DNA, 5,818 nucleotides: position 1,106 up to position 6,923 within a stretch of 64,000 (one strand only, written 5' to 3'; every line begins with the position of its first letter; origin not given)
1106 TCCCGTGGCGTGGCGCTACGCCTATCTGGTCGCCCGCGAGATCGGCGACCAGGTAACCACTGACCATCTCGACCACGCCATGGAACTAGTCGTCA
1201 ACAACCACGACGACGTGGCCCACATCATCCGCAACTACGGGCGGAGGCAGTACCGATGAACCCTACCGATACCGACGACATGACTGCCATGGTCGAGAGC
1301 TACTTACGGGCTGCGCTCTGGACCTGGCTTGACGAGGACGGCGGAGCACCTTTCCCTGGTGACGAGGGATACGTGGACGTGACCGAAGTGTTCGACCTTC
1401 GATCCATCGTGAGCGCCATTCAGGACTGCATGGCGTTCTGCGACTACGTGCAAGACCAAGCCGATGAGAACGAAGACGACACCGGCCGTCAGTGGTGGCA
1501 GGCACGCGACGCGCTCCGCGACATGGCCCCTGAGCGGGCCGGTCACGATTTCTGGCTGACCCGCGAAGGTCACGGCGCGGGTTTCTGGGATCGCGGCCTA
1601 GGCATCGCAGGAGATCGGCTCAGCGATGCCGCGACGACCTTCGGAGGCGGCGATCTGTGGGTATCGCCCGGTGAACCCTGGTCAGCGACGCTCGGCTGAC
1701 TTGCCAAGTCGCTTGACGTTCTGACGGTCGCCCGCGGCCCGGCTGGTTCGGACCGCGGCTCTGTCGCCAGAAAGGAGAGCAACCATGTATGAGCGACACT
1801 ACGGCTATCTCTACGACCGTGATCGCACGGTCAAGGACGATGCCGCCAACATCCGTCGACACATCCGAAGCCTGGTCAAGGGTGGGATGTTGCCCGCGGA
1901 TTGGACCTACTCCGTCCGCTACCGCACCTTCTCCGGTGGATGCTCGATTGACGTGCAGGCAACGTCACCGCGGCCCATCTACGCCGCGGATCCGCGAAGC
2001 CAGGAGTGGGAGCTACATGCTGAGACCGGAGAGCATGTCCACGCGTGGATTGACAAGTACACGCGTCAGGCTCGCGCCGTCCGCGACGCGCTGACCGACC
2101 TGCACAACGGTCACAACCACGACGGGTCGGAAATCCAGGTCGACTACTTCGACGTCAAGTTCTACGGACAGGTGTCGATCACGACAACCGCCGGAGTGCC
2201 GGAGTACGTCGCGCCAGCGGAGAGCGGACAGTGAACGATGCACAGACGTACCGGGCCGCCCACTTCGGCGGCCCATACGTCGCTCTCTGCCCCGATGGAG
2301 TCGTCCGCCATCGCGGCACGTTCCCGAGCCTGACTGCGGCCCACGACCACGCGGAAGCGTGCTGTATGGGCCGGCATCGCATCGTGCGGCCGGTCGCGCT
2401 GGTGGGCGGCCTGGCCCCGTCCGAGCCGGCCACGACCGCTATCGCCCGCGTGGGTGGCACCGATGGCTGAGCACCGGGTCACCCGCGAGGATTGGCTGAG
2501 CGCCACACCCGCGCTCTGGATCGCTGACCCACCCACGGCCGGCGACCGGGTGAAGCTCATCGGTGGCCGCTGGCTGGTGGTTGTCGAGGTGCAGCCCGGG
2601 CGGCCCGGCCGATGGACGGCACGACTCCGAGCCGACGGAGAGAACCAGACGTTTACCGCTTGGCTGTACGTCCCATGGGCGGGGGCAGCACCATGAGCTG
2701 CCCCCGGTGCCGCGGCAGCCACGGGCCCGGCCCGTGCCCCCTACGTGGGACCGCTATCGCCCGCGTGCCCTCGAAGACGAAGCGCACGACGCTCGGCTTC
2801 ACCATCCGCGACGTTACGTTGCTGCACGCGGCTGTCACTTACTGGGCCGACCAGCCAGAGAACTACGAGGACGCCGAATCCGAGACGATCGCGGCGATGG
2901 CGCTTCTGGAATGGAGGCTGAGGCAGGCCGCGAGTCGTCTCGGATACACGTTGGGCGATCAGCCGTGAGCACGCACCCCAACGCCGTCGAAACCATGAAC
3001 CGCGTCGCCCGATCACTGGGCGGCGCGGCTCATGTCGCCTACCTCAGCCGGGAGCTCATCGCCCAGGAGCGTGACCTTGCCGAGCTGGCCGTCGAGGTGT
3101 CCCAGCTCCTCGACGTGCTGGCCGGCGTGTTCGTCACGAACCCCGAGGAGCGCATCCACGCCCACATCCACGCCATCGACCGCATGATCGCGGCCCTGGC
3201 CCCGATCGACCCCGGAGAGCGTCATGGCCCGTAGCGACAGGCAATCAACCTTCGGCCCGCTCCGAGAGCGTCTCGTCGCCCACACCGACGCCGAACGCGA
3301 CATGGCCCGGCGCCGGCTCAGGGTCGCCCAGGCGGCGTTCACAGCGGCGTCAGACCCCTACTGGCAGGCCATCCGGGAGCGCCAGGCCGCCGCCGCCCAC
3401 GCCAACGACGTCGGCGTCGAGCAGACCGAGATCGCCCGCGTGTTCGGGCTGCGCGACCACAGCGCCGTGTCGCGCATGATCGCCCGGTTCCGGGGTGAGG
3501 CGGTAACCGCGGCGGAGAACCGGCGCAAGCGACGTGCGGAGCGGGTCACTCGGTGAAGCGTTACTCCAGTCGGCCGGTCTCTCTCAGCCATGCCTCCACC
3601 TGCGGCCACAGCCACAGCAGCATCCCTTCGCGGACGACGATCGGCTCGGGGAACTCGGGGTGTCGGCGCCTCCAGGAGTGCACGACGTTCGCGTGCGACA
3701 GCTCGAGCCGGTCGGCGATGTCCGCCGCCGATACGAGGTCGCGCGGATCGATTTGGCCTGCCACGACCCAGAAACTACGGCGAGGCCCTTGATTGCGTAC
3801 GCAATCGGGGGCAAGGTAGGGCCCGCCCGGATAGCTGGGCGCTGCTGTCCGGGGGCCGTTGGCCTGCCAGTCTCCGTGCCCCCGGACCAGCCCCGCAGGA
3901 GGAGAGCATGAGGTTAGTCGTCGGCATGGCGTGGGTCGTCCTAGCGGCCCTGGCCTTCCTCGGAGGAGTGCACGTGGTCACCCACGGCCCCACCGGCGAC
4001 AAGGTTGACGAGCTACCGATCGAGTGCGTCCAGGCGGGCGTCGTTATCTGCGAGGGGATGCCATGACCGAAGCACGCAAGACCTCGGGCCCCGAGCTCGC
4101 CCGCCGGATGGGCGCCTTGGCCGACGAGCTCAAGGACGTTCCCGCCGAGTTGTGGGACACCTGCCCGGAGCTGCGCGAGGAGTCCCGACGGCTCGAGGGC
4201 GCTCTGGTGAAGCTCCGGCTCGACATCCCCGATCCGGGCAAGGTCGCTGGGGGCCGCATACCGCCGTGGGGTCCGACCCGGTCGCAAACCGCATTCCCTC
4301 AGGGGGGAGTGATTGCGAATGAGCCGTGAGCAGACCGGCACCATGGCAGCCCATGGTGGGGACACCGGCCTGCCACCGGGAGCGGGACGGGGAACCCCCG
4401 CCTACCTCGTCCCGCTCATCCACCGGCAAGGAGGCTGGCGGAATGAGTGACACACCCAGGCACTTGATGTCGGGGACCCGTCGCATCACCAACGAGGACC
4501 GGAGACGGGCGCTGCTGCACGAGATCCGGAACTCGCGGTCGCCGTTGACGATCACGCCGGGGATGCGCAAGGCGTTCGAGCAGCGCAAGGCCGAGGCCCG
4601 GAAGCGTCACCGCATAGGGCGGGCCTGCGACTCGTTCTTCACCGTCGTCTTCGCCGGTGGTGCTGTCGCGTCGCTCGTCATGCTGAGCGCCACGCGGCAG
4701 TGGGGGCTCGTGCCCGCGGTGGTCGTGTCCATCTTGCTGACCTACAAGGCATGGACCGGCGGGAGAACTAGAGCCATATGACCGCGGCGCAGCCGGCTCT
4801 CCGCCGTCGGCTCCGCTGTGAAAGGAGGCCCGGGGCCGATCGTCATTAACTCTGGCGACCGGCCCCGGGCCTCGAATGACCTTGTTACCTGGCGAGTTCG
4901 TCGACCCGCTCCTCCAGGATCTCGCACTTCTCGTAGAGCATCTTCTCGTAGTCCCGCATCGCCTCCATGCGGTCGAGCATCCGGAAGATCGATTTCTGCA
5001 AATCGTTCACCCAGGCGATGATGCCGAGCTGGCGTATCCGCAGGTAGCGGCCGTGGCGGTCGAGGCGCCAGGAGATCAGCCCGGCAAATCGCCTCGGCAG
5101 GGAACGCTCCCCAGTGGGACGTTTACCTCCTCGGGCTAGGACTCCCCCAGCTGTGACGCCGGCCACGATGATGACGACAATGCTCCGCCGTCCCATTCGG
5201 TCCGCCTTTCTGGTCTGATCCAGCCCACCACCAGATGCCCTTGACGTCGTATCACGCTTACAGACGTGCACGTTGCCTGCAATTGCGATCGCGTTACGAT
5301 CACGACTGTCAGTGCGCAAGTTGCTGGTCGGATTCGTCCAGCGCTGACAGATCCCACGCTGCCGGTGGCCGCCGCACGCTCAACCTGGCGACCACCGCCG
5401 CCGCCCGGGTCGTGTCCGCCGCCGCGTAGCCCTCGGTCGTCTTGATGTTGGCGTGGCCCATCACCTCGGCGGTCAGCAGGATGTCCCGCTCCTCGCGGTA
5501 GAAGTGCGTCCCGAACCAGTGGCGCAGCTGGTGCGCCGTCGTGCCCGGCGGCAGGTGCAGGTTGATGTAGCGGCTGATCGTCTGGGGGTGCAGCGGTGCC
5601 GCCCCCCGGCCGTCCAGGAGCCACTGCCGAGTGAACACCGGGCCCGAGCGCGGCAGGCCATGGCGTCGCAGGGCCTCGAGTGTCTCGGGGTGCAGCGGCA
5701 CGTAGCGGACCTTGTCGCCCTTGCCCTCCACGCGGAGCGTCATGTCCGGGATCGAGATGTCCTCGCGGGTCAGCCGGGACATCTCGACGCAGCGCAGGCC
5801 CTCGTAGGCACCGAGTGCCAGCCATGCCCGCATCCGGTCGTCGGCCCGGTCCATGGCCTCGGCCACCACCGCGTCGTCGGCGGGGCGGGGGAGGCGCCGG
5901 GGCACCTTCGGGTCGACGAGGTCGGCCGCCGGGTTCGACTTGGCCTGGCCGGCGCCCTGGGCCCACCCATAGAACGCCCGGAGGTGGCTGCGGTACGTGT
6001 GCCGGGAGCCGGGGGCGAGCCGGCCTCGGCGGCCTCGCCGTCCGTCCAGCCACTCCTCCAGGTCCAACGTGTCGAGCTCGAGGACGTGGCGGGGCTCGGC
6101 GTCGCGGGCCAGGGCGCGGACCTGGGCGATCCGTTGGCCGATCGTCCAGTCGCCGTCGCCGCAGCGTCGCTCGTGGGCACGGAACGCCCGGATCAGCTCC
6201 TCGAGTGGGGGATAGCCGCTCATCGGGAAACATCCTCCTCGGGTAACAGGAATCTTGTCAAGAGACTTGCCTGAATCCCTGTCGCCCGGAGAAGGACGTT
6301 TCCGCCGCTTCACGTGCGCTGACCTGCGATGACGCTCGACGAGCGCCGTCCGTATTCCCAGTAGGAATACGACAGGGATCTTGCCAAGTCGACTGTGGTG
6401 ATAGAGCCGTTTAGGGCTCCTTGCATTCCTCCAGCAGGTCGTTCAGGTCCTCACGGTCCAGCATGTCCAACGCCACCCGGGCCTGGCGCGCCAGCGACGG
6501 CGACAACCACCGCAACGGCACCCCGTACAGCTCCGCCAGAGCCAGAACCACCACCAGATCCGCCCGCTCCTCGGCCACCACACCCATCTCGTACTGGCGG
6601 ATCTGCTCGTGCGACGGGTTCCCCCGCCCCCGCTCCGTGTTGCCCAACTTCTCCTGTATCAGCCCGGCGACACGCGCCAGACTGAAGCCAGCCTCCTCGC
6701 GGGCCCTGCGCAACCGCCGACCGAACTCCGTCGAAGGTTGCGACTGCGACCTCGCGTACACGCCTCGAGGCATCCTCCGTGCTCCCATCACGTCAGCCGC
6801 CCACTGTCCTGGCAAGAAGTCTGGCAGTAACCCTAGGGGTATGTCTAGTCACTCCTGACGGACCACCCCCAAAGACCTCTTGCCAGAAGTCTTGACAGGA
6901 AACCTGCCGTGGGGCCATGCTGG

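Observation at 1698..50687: Genome-wide array of 11-bp palindromic boxes (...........) in tandem with a 12-bp period: stoperator/met-box-like network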

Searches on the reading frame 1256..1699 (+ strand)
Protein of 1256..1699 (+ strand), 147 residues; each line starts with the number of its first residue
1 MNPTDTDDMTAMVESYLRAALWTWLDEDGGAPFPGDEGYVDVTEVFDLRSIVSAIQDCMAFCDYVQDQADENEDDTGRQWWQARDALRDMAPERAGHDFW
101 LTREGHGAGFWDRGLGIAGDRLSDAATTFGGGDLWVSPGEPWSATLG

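Call 12: search_protein_families(library=pfam, proteins=[window:1256-1699:+], max_evalue=0.01)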
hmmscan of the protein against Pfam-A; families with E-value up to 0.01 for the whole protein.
window:1256-1699:+ (147 aa): 0 families

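Call 13: search_protein_families(library=phrogs, proteins=[window:1256-1699:+], max_evalue=0.001)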
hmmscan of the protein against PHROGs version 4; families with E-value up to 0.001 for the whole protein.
window:1256-1699:+ (147 aa): 2 families
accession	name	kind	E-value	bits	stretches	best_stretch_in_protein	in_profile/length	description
phrog_1915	-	unknown function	1.6e-24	87.8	1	4-134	4-130/141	-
phrog_20867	-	unknown function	1.6e-10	42.1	1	93-132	131-170/193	-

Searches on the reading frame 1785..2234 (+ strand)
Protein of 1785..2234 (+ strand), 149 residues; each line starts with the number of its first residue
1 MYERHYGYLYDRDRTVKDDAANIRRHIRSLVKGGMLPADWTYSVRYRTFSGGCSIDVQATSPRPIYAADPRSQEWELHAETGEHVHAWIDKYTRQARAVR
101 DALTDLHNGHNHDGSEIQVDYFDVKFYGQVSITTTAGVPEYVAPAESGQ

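Call 12: search_protein_families(library=pfam, proteins=[window:1785-2234:+], max_evalue=0.01)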
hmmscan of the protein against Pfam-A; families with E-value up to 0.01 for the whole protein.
window:1785-2234:+ (149 aa): 0 families

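Call 13: search_protein_families(library=phrogs, proteins=[window:1785-2234:+], max_evalue=0.001)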
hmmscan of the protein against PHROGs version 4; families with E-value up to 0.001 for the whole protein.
window:1785-2234:+ (149 aa): 1 family
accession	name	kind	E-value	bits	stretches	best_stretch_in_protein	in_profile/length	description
phrog_10415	-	unknown function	1.2e-12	49.4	1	17-133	6-118/129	-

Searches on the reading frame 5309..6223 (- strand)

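Call 12: search_protein_families(library=pfam, proteins=[window:5309-6223:-], max_evalue=0.01)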
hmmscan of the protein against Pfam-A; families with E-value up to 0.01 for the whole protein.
window:5309-6223:- (304 aa): 1 family
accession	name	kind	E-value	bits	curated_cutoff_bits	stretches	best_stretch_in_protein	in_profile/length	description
PF00589.27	Phage_integrase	-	7.3e-18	65.4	27.1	1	124-271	12-170/172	Phage integrase family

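Call 13: search_protein_families(library=phrogs, proteins=[window:5309-6223:-], max_evalue=0.001)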
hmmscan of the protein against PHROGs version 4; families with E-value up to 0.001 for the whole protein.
window:5309-6223:- (304 aa): 3 families
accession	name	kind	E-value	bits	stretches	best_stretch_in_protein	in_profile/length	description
phrog_1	-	integration and excision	8.7e-38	131.9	1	47-277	204-444/611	integrase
phrog_216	-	integration and excision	4.9e-27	95.8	1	72-282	13-237/301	integrase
phrog_7269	-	integration and excision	1.1e-08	35.8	1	218-271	18-71/89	integrase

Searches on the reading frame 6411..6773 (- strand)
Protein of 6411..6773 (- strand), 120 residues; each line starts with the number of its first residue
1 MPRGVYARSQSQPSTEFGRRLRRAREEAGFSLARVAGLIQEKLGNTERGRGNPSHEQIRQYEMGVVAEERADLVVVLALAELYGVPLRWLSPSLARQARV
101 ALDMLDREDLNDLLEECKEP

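Call 12: search_protein_families(library=pfam, proteins=[window:6411-6713:-], max_evalue=0.01)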
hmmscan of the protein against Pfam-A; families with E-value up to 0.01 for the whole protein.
window:6411-6713:- (100 aa): 3 families
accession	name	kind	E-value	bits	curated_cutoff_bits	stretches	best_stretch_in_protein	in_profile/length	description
PF13560.12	HTH_31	-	4.3e-05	24.2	27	1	2-66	7-57/64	Helix-turn-helix domain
PF01381.28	HTH_3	-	7.3e-05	23.2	23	0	34-70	22-55/55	Helix-turn-helix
PF12844.13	HTH_19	-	0.00098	19.4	30.2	1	2-70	5-58/64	Helix-turn-helix domain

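Call 13: search_protein_families(library=phrogs, proteins=[window:6411-6713:-], max_evalue=0.001)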
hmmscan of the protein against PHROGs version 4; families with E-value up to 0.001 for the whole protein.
window:6411-6713:- (100 aa): 0 families

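Call 20: find_related_loci(query=window:6411-6713:-, collection=viral_contigs, flank=5000)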
Query window:6411-6713:- (100 aa) in viral_contigs; peptide patterns used: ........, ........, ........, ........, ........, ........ (x = any residue, [..] = any of these).
76 stretches matched a pattern, but none encodes a relative of the query by tblastn (E <= 1e-3).

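Call 22: find_homologous_proteins(query=window:6411-6713:-)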
Query window:6411-6713:- (100 aa): 1 proteins with E <= 0.001 among 27 candidates. Only proteins of 55 to 175 residues were searched: fused or split forms outside these lengths cannot appear, so this answer is no evidence that the protein stands alone or is whole; find_related_loci, which searches DNA, has no such limit.
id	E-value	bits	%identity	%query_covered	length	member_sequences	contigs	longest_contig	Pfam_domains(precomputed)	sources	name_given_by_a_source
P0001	1.4e-55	204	98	100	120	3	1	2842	PF12844.14,PF13560.13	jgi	-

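Call 32: find_encoding_contigs(protein=P0001, flank=5000, max_places=6)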
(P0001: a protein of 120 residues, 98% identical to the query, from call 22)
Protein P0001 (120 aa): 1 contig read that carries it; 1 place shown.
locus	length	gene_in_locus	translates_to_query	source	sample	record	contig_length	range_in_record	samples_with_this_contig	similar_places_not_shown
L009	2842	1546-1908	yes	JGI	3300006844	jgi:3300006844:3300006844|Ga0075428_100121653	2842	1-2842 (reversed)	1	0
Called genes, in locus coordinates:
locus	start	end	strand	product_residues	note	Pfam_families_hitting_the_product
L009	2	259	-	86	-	?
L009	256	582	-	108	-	PF13384:HTH_23 (faint)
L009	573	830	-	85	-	-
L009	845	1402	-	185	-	PF00847:AP2 (weak)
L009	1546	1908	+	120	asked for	PF12844:HTH_19 (faint), PF13560:HTH_31 (weak)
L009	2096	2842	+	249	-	?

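Call 48: search_dna_similar(query=window:6411-6773:-, collection=phages, mode=protein, max_evalue=0.01, max_rows=15)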
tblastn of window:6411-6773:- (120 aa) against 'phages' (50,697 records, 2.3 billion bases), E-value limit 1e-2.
No match.

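Call 80: search_solved_structures(query=window:6411-6773:-, max_evalue=1, show_alignments=2)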
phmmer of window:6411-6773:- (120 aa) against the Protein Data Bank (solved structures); distinct sequences matched with E-value up to 1: 5.
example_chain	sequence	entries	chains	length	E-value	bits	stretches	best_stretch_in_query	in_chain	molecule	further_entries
6rnz_A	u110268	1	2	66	0.075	16.8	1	18-59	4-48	HTH-type transcriptional regulator DdrOC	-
1y7y_A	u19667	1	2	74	0.1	16.4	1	15-60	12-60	C.AhdI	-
6jq1_A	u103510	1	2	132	0.11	16.3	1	18-60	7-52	Transcriptional regulator, XRE family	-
6rmq_A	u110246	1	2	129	0.24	15.2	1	19-60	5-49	HTH-type transcriptional regulator DdrOC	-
6rnx_A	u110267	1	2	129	0.26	15.1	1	19-60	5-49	HTH-type transcriptional regulator DdrOC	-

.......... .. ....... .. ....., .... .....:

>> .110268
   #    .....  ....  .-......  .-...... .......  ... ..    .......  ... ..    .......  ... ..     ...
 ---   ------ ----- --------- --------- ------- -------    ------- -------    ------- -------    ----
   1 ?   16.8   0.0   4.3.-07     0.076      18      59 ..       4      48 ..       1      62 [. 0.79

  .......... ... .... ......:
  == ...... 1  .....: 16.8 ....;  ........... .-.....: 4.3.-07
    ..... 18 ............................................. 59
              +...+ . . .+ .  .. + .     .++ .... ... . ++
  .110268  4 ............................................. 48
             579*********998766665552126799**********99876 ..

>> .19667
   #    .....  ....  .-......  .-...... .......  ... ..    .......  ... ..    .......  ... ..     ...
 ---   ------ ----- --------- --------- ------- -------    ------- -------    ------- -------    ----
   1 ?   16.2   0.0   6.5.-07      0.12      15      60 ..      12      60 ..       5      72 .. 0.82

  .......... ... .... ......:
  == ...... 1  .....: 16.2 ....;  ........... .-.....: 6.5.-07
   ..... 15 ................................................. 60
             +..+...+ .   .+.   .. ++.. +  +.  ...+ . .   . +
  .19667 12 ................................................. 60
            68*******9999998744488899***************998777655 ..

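Call 104: find_related_loci(query=A2, collection=viral_contigs, flank=4000)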
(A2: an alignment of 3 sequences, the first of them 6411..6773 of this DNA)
Query A2 (120 aa) in viral_contigs; peptide patterns used: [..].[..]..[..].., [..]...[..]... (x = any residue, [..] = any of these).
98 stretches matched a pattern; 2 encode a relative of the query (tblastn E <= 1e-3); 2 distinct loci.
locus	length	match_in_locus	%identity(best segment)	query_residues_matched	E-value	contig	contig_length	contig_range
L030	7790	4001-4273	30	17-119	9e-8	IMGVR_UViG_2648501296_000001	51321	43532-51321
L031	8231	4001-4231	33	8-104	5e-6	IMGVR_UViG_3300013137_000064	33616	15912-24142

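Call 117: predict_structure(alignment_id=A2)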
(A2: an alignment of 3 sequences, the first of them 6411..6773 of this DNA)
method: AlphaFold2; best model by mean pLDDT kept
length: 120 residues; sequences in the alignment: 3
mean_pLDDT: 68.5   pTM: 0.51
mean pLDDT of the five models: 68.5, 66.4, 66.0, 64.1, 54.7
residues with pLDDT >= 90: 0; 70-90: 75; 50-70: 33; < 50: 12
segments of 3 or more residues with pLDDT < 50: 1-9, 47-49
pLDDT, mean of each block of 10 residues (from residue 1): 44 73 72 74 58 70 74 73 69 79 72 66
secondary structure, 60 per line:
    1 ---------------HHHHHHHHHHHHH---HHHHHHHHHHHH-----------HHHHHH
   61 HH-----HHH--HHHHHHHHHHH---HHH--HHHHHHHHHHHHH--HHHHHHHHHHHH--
elements in order: H16-28 H32-43 H55-62 H73-83 H92-104 H107-118

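Call 120: fold_search(model_id=the predicted structure, library=pdb)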
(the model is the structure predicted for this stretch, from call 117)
No match with E <= 0.001 here; weaker rows may still be real.
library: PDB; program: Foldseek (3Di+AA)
matches with E <= 10: 500; with E <= 0.001: 0
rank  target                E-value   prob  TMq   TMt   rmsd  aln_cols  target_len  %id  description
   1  1lmb_4                3.5e-01  0.69  0.37  0.45   7.7       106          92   20  REFINED 1.8 ANGSTROM CRYSTAL STRUCTURE OF THE LAMBDA REPRESSOR-OPERATOR COMPLEX (released 1991-11-05)
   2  4jcx_B                3.5e-01  0.82  0.40  0.49   8.5       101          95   23  Crystal structure of the Restriction-Modification Controller Protein C.Csp231I OL operator complex (released 2014-02-26)
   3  3lfp                  5.1e-01  0.72  0.41  0.49  11.8       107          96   21  Crystal Structure of the Restriction-Modification Controller Protein C.Csp231I (released 2011-02-02)
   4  1lli_A                5.9e-01  0.69  0.38  0.48   5.6        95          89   23  THE CRYSTAL STRUCTURE OF A MUTANT PROTEIN WITH ALTERED BUT IMPROVED HYDROPHOBIC CORE PACKING (released 1994-08-31)
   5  4jqd_F                5.9e-01  0.66  0.40  0.49   9.0        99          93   22  Crystal structure of the Restriction-Modification Controller Protein C.Csp231I OL operator complex (released 2014-04-02)
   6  1lmb_3                6.6e-01  0.63  0.38  0.48   6.5       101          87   22  REFINED 1.8 ANGSTROM CRYSTAL STRUCTURE OF THE LAMBDA REPRESSOR-OPERATOR COMPLEX (released 1991-11-05)
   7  2b5a_C                6.6e-01  0.57  0.31  0.45   7.2        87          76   17  C.BclI, Control Element of the BclI Restriction-Modification System (released 2006-01-03)
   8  5woq_B                6.6e-01  0.69  0.36  0.47   9.2        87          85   21  Crystal structure of an XRE family protein transcriptional regulator from Mycobacterium smegmatis (released 2017-08-16)
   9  5woq_C                6.6e-01  0.69  0.36  0.49   9.3        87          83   21  Crystal structure of an XRE family protein transcriptional regulator from Mycobacterium smegmatis (released 2017-08-16)
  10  1rio_A                9.0e-01  0.47  0.37  0.44   7.8       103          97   21  Structure of bacteriophage lambda cI-NTD in complex with sigma-region4 of Thermus aquaticus bound to DNA (released 2004-01-27)
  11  2l10_MODEL_1_A        9.0e-01  0.08  0.19  0.16  15.9       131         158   20  Solution Structure of the R6 Domain of Talin (released 2011-08-31)
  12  3f51_F                9.0e-01  0.44  0.36  0.44  14.8       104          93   18  Crystal Structure of the clp gene regulator ClgR from Corynebacterium glutamicum (released 2008-11-18)
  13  8qao                  9.0e-01  0.72  0.40  0.53   3.8        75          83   20  Crystal structure of TP901-1 CI-NTD89 repressor N-terminal domain (released 2024-02-28)
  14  2b5a_B                9.5e-01  0.51  0.33  0.47   7.1        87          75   17  C.BclI, Control Element of the BclI Restriction-Modification System (released 2006-01-03)
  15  1lli_B                1.0e+00  0.38  0.37  0.45   7.6       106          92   22  THE CRYSTAL STRUCTURE OF A MUTANT PROTEIN WITH ALTERED BUT IMPROVED HYDROPHOBIC CORE PACKING (released 1994-08-31)
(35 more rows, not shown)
